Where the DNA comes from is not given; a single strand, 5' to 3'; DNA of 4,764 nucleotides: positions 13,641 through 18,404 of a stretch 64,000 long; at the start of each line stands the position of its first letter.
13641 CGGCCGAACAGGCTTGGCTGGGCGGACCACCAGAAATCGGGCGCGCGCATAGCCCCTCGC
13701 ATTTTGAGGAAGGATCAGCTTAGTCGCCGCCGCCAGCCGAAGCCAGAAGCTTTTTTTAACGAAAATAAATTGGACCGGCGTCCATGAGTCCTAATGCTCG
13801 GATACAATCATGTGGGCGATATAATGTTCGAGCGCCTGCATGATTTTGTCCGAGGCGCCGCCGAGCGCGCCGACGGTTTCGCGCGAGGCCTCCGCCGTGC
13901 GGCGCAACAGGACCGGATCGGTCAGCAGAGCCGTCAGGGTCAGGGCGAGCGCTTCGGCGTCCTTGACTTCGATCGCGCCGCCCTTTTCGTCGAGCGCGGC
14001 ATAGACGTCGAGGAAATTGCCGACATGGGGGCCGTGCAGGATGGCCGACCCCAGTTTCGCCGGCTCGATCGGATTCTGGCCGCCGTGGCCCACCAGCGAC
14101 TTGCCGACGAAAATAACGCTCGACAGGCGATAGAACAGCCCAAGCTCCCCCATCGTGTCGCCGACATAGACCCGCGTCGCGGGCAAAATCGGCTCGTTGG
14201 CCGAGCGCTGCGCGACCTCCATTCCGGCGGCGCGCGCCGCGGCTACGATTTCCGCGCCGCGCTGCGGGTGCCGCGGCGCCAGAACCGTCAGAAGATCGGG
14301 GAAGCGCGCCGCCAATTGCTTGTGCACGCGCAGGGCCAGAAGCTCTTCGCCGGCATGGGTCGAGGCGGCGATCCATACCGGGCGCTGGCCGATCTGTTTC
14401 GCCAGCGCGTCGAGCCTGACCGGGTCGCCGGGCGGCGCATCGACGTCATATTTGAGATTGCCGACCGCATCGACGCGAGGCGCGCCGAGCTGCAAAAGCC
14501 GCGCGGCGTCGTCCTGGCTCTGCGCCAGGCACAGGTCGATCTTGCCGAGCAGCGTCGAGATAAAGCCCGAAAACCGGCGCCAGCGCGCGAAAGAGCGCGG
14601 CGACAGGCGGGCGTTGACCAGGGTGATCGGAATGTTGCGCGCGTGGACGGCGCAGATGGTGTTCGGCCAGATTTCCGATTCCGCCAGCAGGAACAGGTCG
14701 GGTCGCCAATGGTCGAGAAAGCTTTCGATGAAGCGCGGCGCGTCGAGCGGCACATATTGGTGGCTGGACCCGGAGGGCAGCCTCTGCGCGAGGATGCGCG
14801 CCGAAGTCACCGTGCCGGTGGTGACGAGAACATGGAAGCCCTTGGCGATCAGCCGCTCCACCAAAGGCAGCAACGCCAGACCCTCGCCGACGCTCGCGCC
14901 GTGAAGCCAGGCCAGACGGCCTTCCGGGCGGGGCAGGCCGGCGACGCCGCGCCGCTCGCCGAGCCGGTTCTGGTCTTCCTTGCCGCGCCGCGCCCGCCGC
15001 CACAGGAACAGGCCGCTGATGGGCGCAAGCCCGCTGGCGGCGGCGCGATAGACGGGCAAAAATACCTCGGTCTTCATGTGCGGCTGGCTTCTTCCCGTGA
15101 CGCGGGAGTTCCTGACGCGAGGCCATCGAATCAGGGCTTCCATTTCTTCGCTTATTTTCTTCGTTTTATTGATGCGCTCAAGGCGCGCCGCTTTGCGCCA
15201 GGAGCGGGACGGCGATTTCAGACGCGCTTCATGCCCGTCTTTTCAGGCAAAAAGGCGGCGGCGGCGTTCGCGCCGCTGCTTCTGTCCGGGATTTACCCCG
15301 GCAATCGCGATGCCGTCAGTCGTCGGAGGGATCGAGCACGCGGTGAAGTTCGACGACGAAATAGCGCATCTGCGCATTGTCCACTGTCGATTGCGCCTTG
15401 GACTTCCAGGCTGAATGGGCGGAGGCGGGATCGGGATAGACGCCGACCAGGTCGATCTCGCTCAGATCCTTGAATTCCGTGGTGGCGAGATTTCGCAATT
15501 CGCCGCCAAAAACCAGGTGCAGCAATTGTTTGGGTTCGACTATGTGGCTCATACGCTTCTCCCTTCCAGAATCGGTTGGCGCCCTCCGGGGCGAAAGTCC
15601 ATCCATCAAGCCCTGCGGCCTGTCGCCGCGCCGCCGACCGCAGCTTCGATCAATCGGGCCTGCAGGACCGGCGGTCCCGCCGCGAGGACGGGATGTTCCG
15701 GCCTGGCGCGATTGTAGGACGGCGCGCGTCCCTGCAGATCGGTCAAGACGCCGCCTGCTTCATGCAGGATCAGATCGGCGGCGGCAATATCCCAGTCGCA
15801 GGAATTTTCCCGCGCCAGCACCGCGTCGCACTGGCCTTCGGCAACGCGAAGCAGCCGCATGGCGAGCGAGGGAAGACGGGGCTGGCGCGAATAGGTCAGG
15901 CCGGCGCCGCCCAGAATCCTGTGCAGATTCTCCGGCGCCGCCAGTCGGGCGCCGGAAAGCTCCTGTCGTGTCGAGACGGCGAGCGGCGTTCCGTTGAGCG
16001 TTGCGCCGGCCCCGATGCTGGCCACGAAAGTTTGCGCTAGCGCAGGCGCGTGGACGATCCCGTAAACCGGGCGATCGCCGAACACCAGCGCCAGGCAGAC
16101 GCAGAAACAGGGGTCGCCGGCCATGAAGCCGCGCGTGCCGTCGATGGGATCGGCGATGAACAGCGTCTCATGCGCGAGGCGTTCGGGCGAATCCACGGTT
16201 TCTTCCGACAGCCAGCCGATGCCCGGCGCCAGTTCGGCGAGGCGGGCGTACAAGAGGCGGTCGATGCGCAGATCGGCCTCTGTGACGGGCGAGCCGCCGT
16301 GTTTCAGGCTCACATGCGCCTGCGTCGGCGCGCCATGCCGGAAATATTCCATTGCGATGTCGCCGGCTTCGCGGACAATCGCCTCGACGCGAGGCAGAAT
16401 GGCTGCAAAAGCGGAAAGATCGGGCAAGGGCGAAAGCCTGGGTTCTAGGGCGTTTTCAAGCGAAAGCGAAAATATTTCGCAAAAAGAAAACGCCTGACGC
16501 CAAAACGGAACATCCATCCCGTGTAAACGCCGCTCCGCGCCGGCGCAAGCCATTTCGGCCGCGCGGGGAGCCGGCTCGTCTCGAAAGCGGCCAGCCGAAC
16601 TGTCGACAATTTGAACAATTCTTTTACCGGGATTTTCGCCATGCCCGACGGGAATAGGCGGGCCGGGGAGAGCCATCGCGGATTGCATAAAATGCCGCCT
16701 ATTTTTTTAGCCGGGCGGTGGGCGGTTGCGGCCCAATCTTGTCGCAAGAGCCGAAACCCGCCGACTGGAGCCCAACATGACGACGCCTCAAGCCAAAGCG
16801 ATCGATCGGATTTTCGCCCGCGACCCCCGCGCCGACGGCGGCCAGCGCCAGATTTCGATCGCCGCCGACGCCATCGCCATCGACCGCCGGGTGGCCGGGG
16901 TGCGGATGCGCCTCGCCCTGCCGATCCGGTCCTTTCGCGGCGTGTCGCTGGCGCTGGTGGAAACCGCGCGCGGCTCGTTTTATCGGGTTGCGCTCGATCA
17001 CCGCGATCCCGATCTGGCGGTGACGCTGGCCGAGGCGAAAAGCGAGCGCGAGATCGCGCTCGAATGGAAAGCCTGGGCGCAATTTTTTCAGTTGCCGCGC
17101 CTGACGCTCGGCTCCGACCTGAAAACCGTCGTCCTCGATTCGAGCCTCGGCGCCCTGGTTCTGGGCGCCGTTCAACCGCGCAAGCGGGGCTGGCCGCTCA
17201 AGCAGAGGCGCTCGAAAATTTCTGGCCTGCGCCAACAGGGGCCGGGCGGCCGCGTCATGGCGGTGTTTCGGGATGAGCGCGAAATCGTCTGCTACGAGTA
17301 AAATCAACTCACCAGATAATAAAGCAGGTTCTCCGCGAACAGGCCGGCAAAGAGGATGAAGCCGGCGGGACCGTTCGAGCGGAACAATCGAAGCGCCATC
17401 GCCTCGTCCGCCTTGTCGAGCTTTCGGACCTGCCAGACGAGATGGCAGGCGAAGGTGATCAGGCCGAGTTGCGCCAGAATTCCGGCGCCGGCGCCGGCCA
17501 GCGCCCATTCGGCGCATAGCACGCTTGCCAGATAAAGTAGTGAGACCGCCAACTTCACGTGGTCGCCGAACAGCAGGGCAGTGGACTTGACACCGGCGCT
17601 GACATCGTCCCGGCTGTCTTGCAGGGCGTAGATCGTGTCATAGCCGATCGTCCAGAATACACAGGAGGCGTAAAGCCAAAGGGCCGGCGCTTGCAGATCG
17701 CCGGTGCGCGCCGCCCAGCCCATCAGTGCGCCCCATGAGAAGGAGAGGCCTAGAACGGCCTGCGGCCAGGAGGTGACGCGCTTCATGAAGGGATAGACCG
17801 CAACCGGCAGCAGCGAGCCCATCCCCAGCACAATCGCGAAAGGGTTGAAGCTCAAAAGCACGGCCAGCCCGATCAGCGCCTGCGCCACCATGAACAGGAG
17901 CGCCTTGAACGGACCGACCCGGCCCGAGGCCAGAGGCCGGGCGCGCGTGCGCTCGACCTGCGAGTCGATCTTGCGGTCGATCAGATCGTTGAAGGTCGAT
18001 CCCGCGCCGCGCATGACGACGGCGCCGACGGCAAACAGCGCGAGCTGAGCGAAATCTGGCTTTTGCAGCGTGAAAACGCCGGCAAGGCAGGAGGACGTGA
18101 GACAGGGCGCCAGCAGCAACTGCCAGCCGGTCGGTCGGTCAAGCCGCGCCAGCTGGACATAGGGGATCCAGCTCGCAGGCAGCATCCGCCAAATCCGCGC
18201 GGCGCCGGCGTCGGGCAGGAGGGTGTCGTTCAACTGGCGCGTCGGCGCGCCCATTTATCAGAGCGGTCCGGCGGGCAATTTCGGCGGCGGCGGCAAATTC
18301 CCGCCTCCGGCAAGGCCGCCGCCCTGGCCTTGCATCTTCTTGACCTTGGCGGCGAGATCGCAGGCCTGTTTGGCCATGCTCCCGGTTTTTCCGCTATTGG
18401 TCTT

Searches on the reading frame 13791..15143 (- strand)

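Call 57: search_protein_families(library=pfam, proteins=[window:13791-15143:-], max_evalue=0.00001)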
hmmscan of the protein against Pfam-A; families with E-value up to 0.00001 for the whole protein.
window:13791-15143:- (450 aa): 1 family
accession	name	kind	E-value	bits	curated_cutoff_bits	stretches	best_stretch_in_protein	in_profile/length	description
PF04413.22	Glycos_transf_N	-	3.9e-61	206.2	23.9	1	60-234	2-179/179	3-Deoxy-D-manno-octulosonic-acid transferase (kdotransferase)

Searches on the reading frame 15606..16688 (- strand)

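Call 57: search_protein_families(library=pfam, proteins=[window:15606-16688:-], max_evalue=0.00001)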
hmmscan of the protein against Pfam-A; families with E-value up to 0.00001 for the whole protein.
window:15606-16688:- (360 aa): 1 family
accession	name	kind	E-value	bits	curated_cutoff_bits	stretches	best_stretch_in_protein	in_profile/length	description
PF00459.30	Inositol_P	-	1.6e-48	166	27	1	103-350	11-266/271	Inositol monophosphatase family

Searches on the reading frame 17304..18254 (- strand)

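Call 57: search_protein_families(library=pfam, proteins=[window:17304-18254:-], max_evalue=0.00001)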
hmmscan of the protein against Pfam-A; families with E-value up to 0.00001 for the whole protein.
window:17304-18254:- (316 aa): 1 family
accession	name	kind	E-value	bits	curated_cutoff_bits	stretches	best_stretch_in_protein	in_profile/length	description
PF01040.23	UbiA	-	8.6e-59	199.3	34.2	1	57-291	6-244/250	UbiA prenyltransferase family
